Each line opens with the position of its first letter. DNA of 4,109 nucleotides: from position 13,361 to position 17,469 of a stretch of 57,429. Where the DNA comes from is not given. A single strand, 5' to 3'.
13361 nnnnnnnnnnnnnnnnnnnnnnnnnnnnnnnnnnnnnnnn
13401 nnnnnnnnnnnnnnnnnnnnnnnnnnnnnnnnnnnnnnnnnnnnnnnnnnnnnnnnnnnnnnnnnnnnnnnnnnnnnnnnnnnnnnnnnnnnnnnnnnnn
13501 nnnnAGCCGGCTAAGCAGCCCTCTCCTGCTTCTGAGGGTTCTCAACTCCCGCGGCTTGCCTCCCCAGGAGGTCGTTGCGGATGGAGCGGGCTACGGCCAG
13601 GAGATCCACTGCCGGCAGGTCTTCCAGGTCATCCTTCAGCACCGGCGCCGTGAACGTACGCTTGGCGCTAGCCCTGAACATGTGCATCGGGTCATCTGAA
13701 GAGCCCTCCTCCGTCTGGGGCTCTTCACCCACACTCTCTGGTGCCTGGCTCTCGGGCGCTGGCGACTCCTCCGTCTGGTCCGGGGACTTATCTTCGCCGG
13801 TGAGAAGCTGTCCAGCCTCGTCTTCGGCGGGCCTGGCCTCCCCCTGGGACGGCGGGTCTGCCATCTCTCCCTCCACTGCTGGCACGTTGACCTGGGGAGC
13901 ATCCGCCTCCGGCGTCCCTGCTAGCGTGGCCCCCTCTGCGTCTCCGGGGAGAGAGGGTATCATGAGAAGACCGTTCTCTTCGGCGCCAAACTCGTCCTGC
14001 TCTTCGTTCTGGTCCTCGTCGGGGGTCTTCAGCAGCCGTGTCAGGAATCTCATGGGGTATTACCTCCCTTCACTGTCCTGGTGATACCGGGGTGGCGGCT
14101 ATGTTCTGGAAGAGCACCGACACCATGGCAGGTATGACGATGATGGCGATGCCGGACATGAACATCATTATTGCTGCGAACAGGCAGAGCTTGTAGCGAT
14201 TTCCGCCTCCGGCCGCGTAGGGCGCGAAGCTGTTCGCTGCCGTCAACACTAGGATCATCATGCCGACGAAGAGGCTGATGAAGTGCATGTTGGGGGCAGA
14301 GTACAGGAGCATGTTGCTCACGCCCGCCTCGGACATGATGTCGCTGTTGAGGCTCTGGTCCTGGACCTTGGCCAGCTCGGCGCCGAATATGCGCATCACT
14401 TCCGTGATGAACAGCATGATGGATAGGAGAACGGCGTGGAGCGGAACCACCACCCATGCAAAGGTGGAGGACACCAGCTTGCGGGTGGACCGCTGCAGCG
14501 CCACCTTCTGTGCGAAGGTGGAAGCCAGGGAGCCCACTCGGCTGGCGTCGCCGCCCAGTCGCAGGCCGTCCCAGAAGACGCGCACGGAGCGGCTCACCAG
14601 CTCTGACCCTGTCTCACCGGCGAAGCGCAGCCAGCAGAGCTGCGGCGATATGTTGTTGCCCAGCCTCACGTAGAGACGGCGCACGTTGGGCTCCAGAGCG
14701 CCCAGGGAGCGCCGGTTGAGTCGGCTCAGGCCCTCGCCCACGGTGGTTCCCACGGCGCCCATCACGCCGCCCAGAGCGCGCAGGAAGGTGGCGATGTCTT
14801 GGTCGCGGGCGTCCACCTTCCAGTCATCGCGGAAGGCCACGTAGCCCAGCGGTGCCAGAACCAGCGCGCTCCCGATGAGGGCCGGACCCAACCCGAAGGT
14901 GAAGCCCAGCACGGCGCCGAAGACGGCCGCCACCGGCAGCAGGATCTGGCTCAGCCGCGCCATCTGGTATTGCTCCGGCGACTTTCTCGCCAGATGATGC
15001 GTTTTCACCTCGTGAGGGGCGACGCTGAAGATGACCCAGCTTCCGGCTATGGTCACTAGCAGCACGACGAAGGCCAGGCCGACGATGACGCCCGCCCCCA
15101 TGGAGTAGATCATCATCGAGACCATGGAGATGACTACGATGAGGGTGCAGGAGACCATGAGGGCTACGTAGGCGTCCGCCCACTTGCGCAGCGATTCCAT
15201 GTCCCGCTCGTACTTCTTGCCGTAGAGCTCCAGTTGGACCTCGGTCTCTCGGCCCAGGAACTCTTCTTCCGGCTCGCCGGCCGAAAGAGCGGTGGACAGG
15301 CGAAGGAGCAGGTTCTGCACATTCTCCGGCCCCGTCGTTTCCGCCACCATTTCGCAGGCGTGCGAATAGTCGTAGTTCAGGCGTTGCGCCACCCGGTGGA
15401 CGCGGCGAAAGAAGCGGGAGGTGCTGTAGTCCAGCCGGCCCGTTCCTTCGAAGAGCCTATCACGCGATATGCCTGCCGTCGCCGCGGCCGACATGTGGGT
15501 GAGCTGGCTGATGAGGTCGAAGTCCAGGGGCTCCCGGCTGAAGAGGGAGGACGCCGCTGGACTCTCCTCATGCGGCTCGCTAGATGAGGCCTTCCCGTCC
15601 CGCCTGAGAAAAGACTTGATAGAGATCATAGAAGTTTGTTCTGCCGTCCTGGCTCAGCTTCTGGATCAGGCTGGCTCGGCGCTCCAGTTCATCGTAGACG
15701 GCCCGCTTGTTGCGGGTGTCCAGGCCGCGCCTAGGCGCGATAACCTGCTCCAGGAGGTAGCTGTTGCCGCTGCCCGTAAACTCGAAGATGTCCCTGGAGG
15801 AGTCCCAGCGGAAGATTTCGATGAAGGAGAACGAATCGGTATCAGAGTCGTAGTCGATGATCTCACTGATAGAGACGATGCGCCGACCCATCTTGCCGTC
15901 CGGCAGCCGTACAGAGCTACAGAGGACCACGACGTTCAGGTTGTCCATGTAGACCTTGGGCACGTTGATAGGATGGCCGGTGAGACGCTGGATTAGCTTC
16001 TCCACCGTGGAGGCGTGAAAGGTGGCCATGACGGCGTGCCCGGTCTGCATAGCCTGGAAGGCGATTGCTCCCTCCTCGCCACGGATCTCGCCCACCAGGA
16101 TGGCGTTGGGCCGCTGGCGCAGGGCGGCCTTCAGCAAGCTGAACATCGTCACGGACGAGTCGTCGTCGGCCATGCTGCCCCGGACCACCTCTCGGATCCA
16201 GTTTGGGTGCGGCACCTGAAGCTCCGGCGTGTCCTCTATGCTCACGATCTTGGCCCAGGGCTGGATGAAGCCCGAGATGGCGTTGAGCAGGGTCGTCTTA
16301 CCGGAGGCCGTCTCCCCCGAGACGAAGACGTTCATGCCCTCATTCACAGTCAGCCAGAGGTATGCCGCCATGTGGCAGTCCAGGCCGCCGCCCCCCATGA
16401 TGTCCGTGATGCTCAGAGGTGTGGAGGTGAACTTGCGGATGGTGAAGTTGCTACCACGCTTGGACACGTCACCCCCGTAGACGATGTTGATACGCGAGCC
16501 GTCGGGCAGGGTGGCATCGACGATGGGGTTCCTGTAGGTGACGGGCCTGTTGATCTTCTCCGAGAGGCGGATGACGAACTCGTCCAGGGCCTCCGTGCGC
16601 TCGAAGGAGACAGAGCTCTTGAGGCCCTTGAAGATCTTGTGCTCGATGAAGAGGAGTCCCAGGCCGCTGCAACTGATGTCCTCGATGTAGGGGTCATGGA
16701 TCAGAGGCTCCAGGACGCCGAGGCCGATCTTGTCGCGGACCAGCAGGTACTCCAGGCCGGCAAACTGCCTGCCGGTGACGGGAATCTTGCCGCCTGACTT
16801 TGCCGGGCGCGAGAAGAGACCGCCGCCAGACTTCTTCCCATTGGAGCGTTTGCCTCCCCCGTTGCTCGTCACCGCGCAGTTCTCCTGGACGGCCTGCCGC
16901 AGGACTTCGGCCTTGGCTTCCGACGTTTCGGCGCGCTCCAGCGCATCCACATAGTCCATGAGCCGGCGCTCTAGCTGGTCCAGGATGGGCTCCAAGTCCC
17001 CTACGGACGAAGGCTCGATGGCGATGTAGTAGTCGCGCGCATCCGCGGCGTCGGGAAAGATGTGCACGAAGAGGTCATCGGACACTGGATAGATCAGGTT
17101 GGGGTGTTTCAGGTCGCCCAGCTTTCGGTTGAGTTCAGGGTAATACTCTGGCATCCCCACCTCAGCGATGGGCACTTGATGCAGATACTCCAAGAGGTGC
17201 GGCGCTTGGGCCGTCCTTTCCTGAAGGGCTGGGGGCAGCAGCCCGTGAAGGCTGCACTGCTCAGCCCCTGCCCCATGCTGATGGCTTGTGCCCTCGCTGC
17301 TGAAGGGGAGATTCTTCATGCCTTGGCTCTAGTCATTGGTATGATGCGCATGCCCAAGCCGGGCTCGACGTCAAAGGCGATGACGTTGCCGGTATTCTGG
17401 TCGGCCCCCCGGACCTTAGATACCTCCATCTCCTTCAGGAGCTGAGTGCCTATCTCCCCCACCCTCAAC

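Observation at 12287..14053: Archaellum operon extended by an M23 endopeptidase with a dead amidase-like domain and an acidic disordered protein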

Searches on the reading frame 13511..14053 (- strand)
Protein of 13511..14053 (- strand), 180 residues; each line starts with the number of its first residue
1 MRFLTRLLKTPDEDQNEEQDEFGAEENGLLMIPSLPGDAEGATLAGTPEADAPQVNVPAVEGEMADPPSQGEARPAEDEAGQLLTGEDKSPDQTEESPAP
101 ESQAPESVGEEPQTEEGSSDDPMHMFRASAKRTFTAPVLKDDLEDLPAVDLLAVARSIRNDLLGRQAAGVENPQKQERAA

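Call 4: search_protein_families(library=pfam, proteins=[window:13511-14053:-], max_evalue=0.1)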
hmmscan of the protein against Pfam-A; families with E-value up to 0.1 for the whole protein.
window:13511-14053:- (180 aa): 0 families

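Call 10: search_protein_families(library=ncbifam, proteins=[window:13511-14053:-], max_evalue=1)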
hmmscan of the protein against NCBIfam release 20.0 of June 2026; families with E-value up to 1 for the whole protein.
window:13511-14053:- (180 aa): 0 families

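Call 40: find_homologous_proteins(query=window:13511-14053:-, max_evalue=0.001)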
Query window:13511-14053:- (180 aa): 47 proteins with E <= 0.001 among 448 candidates.
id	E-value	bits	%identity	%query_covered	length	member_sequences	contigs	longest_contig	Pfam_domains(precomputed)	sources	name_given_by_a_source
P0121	1.3e-106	372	100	100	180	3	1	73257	-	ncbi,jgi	-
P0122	3.0e-91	322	88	100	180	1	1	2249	-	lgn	-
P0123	3.6e-89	315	88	100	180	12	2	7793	-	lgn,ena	-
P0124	4.0e-81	289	84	92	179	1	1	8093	-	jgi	jgi:hypothetical protein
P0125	3.7e-78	279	80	100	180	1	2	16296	-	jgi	jgi:hypothetical protein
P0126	5.4e-78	279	77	100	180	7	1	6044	-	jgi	jgi:hypothetical protein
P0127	4.0e-76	273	78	100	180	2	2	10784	-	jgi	jgi:hypothetical protein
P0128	5.1e-71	256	73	100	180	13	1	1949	-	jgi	-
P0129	1.5e-70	255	76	93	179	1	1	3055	-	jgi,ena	-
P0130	4.2e-70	253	73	100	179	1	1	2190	-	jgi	jgi:hypothetical protein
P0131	2.4e-69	251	76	93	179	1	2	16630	-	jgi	jgi:hypothetical protein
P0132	4.3e-69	250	73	93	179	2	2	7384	-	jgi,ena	jgi:hypothetical protein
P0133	9.6e-67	242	70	100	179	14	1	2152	-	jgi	-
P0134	1.5e-66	242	72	99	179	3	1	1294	-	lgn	-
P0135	1.0e-65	239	69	100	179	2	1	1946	-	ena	-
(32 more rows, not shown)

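Call 58: search_protein_families(library=pfam, proteins=[window:13511-14053:-], max_evalue=5)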
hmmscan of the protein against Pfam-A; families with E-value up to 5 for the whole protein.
window:13511-14053:- (180 aa): 0 families

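Call 67: search_protein_representatives(alignment_id=A4)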
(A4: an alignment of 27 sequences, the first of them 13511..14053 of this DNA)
Query: 27 sequences, 179 profile positions. Proteins with E-value up to 0.001 (for the whole library): 71; up to 1e-10: 17; up to 1e-30: 12. The best 71 are listed.
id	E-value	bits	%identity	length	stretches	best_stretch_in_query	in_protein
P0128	3.8e-83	294.3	-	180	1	1-179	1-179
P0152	2.4e-78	278.7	-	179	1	1-179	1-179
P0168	2.4e-59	216.8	-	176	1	1-179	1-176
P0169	1.5e-49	184.9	-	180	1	1-179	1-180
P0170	4.1e-47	176.9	-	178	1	1-179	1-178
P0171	3.0e-45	170.9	-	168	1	1-177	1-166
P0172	3.4e-44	167.4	-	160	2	61-179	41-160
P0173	4.9e-38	147.4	-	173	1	1-179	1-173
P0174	2.3e-37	145.2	-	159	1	1-171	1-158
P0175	1.0e-36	143.0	-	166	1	1-176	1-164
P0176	6.8e-33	130.6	-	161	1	1-177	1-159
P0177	1.4e-31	126.3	-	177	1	9-175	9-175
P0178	1.0e-24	104.0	-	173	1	1-179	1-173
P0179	8.8e-21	91.1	-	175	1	1-178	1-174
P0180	6.5e-20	88.3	-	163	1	1-179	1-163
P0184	2.5e-09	53.9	-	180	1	1-165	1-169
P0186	5.7e-08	49.4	-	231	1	112-167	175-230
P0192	9.6e-06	42.2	-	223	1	85-165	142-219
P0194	1.8e-05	41.3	-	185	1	1-173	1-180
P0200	6.4e-05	39.5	-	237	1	55-165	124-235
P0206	1.0e-04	38.8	-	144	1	59-178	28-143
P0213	1.9e-04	37.9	-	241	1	64-162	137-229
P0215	2.0e-04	37.9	-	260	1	50-163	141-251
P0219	2.8e-04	37.4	-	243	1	63-168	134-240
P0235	9.4e-04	35.7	-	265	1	89-165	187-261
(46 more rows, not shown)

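Call 68: list_cluster_members(proteins=[P0186, P0192, P0200, P0213, P0215, P0219, P0235, P0184, P0194, P0206])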
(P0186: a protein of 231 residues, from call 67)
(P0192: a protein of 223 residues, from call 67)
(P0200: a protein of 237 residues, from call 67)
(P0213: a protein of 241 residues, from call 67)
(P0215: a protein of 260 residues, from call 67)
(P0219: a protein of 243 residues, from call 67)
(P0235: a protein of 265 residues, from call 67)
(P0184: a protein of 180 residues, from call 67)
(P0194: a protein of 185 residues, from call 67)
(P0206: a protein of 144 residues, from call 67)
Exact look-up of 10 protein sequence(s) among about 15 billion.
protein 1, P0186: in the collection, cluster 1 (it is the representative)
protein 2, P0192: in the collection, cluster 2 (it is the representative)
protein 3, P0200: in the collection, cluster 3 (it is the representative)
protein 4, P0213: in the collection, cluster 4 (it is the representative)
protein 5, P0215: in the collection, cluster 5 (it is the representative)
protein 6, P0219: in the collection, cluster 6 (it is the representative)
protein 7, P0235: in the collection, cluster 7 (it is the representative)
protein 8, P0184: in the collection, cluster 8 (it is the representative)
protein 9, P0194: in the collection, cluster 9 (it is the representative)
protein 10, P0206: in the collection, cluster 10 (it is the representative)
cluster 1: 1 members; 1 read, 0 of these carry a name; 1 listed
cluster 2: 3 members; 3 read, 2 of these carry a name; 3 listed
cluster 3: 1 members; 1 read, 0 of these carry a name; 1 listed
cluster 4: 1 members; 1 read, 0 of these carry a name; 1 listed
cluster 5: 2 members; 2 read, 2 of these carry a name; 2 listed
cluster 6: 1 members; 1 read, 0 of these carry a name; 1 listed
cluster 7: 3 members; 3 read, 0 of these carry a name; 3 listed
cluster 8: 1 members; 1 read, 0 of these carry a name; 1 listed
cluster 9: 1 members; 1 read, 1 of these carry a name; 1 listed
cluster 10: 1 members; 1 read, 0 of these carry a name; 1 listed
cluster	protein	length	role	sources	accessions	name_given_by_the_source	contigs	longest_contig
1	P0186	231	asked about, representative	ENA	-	-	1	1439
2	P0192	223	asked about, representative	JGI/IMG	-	hypothetical protein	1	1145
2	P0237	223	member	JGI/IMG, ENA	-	hypothetical protein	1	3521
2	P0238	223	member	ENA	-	-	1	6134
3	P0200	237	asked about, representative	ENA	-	-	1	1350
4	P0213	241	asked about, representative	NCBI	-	-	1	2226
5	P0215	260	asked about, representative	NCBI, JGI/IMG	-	hypothetical protein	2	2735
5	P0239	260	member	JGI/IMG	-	hypothetical protein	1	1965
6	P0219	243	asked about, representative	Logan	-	-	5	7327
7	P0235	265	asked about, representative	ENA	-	-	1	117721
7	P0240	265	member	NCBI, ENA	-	-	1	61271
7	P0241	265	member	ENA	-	-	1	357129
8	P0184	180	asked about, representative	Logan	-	-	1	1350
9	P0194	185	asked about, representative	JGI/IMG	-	hypothetical protein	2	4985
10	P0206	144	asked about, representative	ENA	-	-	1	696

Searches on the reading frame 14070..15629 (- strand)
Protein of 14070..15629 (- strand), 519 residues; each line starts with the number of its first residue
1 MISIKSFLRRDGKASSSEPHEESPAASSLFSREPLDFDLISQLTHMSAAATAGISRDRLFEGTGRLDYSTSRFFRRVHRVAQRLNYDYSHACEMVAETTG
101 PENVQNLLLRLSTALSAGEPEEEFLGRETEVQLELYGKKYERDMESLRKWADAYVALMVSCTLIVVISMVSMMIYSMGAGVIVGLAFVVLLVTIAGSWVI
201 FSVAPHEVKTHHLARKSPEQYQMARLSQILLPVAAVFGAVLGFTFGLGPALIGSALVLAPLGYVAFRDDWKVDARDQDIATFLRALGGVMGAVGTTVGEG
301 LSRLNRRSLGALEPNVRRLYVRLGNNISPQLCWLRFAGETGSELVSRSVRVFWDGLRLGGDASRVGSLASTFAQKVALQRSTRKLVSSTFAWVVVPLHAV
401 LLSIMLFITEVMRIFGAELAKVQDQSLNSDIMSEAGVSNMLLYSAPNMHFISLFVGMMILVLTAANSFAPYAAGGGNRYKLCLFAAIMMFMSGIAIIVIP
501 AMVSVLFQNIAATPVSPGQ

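Call 4: search_protein_families(library=pfam, proteins=[window:14070-15629:-], max_evalue=0.1)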
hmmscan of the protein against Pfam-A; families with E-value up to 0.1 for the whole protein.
window:14070-15629:- (519 aa): 2 families
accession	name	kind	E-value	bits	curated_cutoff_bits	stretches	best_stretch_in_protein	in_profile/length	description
PF00482.28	T2SSF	-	0.0066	16.8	25.2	1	43-167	2-123/125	Type II secretion system (T2SS), protein F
PF20563.3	DUF6773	-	0.076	13.3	27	0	152-222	87-156/163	Family of unknown function (DUF6773)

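Call 10: search_protein_families(library=ncbifam, proteins=[window:14070-15629:-], max_evalue=1)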
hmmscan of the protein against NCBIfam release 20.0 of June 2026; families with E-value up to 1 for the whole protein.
window:14070-15629:- (519 aa): 3 families
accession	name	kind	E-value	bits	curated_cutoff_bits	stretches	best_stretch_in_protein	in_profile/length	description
NF004703.2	PRK06041.1-1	equivalog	2.7e-131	438.5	570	1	31-508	32-522/525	archaellar assembly protein ArlJ/FlaJ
NF004705.1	PRK06041.1-3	equivalog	2.6e-71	241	400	1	34-510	2-465/465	archaellar assembly protein ArlJ/FlaJ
NF004704.2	PRK06041.1-2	equivalog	2.2e-48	165.3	550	1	42-506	82-553/555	archaellar assembly protein ArlJ/FlaJ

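Call 25: find_related_loci(query=A2, collection=genome_contigs, flank=10000)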
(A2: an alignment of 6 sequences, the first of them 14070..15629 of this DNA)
Query A2 (519 aa) in genome_contigs; peptide patterns used: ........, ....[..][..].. (x = any residue, [..] = any of these).
100 stretches matched a pattern; 31 encode a relative of the query (tblastn E <= 1e-3); 31 distinct loci.
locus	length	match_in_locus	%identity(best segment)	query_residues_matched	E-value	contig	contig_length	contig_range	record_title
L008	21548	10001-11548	88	1-515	0e+0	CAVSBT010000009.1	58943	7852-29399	MAG: uncultured Chloroflexia bacterium isolate MFD04408.bin.2.164 genome assembly, contig: contig_123472, whole genome s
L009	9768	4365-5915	78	1-517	0e+0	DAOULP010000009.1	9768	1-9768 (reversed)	MAG TPA_asm: Dehalococcoidia bacterium isolate W31_46 k127_682646, whole genome shotgun sequence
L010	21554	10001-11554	70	1-518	0e+0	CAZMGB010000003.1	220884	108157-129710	MAG TPA_asm: uncultured Dehalococcoidia bacterium isolate SRP323688_co1_256 genome assembly, contig: NODE_103_length_220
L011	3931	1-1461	72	32-518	0e+0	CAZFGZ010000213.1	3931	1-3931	MAG TPA_asm: uncultured Dehalococcoidia bacterium isolate binchicken_co89_502 genome assembly, contig: NODE_51918_length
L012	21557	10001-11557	67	1-518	0e+0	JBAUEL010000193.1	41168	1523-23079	MAG: Dehalococcoidia bacterium isolate MFD13097_ilm_asm_bin20 k127_33666, whole genome shotgun sequence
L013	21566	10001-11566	61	1-516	0e+0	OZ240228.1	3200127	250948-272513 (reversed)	MAG: Dehalococcoidia bacterium isolate b56f2f09-7e5b-4802-a3f6-047262c577dd genome assembly, chromosome: 1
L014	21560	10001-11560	60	1-518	0e+0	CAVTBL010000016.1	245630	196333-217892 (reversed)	MAG: uncultured Chloroflexia bacterium isolate MFD02416.bin.2.180 genome assembly, contig: contig_8099, whole genome sho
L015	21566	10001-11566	61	1-516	0e+0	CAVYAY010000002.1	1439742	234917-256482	MAG: uncultured Chloroflexia bacterium isolate MFD04944.bin.2.8 genome assembly, contig: contig_26219, whole genome shot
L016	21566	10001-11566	61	1-516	0e+0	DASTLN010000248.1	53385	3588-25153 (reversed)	MAG TPA_asm: Dehalococcoidia bacterium isolate SMAG_U2898 k141_3208446, whole genome shotgun sequence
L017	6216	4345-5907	60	1-515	0e+0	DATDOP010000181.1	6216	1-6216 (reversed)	MAG TPA_asm: Dehalococcoidia bacterium isolate SMAG_U7897 k141_3717854, whole genome shotgun sequence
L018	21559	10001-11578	60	1-518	0e+0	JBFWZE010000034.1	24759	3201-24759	MAG: Dehalococcoidia bacterium isolate CA_2019_TPBS_180 NODE_9706_length_24759_cov_13.517335_TPBS, whole genome shotgun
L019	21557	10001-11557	60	1-515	0e+0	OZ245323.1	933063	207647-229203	MAG: Dehalococcoidia bacterium isolate 0d3267b5-b26e-4e58-9550-1ffed5d91a54 genome assembly, chromosome: 1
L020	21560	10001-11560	63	1-518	0e+0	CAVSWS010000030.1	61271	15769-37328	MAG: uncultured Chloroflexia bacterium isolate MFD05684.bin.1.350 genome assembly, contig: contig_57843, whole genome sh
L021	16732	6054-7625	60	1-514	0e+0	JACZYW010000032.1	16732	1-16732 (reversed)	MAG: Chloroflexota bacterium isolate B27T3L8 B27T3L8_NODE846, whole genome shotgun sequence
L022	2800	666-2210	58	9-514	0e+0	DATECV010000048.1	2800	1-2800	MAG TPA_asm: Dehalococcoidia bacterium isolate SMAG_U8281 k141_1710001, whole genome shotgun sequence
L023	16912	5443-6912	60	29-517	0e+0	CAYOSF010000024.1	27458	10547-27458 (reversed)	MAG TPA_asm: uncultured Dehalococcoidia bacterium isolate SRP323688_co1_41 genome assembly, contig: NODE_3048_length_274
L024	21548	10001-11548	57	1-512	0e+0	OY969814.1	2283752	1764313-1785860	MAG: uncultured Chloroflexia bacterium isolate MFD01299.bin.1.79 genome assembly, chromosome: 1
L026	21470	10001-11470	57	29-518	0e+0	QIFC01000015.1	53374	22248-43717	MAG: Chloroflexi bacterium isolate SZUA-185 Ga0063294_10000072, whole genome shotgun sequence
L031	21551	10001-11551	56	5-517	2e-178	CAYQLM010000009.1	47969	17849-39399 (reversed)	MAG TPA_asm: uncultured Dehalococcoidia bacterium isolate SRP119689_co1_20 genome assembly, contig: NODE_828_length_4796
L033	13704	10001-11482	50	26-516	2e-150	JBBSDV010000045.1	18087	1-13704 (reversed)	MAG: Dehalococcoidia bacterium isolate LS1_sbin.24 LS1_sbin.24_K_1044061_L_18087_cov_22.5562, whole genome shotgun seque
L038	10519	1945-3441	52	26-516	1e-159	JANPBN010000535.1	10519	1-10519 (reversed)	MAG: Dehalococcoidia bacterium isolate VAR_78_metabat_68 VAR_78_k141_4436280, whole genome shotgun sequence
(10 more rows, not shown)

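Call 31: search_protein_families(library=pfam, proteins=[L012:12001-13005:+, L024:11939-12934:+, L038:3910-4938:+, L033:11977-12975:+, L023:7542-8723:+, L026:11968-13110:+, L031:12162-13247:+, L021:8301-9146:+, L026:13179-13619:+], max_evalue=0.01)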
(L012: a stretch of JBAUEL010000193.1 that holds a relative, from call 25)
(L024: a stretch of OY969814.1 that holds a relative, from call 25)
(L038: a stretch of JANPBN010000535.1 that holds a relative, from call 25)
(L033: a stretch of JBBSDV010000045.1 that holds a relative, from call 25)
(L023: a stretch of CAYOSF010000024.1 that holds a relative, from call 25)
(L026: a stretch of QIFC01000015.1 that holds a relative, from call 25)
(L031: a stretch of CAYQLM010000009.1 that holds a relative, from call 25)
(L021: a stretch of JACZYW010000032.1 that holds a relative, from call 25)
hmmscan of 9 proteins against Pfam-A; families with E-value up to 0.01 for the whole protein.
L012:12001-13005:+ (335 aa): 1 family
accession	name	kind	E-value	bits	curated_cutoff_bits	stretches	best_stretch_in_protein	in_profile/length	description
PF01520.23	Amidase_3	-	1.7e-35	123.1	27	1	118-322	1-173/174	N-acetylmuramoyl-L-alanine amidase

L024:11939-12934:+ (332 aa): 1 family
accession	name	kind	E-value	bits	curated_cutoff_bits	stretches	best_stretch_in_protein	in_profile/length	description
PF01520.23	Amidase_3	-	4.8e-38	131.4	27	1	113-318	1-173/174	N-acetylmuramoyl-L-alanine amidase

L038:3910-4938:+ (343 aa): 1 family
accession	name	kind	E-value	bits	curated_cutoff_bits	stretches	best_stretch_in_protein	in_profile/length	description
PF01520.23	Amidase_3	-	2.3e-32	112.8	27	1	128-332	1-173/174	N-acetylmuramoyl-L-alanine amidase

L033:11977-12975:+ (333 aa): 1 family
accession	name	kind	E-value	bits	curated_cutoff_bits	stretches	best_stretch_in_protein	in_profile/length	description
PF01520.23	Amidase_3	-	6.5e-31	108.1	27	1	119-325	1-173/174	N-acetylmuramoyl-L-alanine amidase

L023:7542-8723:+ (394 aa): 3 families
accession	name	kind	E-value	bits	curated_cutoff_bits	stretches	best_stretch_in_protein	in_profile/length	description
PF01551.29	Peptidase_M23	-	5.2e-28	97.5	28.7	1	292-389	3-96/96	Peptidase family M23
PF13406.11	SLT_2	-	0.00017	21.4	24.3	1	183-214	146-177/292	Transglycosylase SLT domain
PF01464.25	SLT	-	0.00095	19.2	21.3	1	164-208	10-53/117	Transglycosylase SLT domain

L026:11968-13110:+ (381 aa): 3 families
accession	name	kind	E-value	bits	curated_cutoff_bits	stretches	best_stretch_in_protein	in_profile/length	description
PF01551.29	Peptidase_M23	-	5.7e-23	81.4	28.7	1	284-376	6-96/96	Peptidase family M23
PF13406.11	SLT_2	-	0.00039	20.2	24.3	1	170-199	146-175/292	Transglycosylase SLT domain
PF01464.25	SLT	-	0.0024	17.9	21.3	1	151-204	10-64/117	Transglycosylase SLT domain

L031:12162-13247:+ (362 aa): 3 families
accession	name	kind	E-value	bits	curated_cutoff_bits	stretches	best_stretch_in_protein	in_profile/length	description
PF01551.29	Peptidase_M23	-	3.1e-27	95.1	28.7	1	257-352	5-96/96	Peptidase family M23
PF13406.11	SLT_2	-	1.5e-08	34.6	24.3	2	153-197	147-198/292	Transglycosylase SLT domain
PF01464.25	SLT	-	0.0011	19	21.3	1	127-177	4-53/117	Transglycosylase SLT domain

L021:8301-9146:+ (282 aa): 2 families
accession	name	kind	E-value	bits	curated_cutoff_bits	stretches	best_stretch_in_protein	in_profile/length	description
PF13406.11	SLT_2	-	2.2e-07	30.8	24.3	1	201-230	147-176/292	Transglycosylase SLT domain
PF01464.25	SLT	-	1.8e-05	24.8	21.3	1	174-273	3-108/117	Transglycosylase SLT domain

L026:13179-13619:+ (147 aa): 1 family
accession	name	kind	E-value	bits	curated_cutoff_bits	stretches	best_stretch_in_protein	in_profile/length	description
PF01105.29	EMP24_GP25L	-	2.2e-07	31.6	25.9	1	56-143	4-94/182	emp24/gp25L/p24 family/GOLD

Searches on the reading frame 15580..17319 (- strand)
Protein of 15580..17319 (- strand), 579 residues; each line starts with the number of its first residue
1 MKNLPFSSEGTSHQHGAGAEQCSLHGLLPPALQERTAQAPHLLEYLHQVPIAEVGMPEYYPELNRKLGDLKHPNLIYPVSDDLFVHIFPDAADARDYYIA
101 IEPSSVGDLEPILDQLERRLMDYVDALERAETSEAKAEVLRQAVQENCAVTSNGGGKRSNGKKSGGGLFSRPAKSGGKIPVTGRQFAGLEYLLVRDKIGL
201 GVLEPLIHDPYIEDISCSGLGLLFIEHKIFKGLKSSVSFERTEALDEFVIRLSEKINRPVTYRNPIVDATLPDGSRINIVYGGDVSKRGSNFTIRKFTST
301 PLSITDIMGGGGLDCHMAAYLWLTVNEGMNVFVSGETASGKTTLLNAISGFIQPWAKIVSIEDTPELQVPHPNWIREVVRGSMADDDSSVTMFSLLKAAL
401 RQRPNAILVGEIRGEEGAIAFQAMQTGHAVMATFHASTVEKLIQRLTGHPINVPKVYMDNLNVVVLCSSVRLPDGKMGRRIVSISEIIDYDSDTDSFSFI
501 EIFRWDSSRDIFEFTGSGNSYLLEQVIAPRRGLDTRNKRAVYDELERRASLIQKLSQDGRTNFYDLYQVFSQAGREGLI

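Call 4: search_protein_families(library=pfam, proteins=[window:15580-17319:-], max_evalue=0.1)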
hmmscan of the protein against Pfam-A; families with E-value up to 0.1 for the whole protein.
window:15580-17319:- (579 aa): 6 families
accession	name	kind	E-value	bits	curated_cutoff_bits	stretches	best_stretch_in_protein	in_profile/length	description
PF00437.27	T2SSE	-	6.4e-38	130.8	24.9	1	200-449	5-258/370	Type II/IV secretion system protein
PF00005.33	ABC_tran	-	4.1e-05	24.6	25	1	323-365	6-48/137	ABC transporter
PF13555.12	AAA_29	-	0.0049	17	27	1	327-353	22-47/61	P-loop containing region of AAA domain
PF13191.12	AAA_16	-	0.0078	17.2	32.6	1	327-355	21-51/167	AAA ATPase domain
PF13476.12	AAA_23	-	0.066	14.3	27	0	332-349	23-40/201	AAA domain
PF05970.20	PIF1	-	0.1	12.6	25.9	0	325-359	19-53/223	PIF1-like helicase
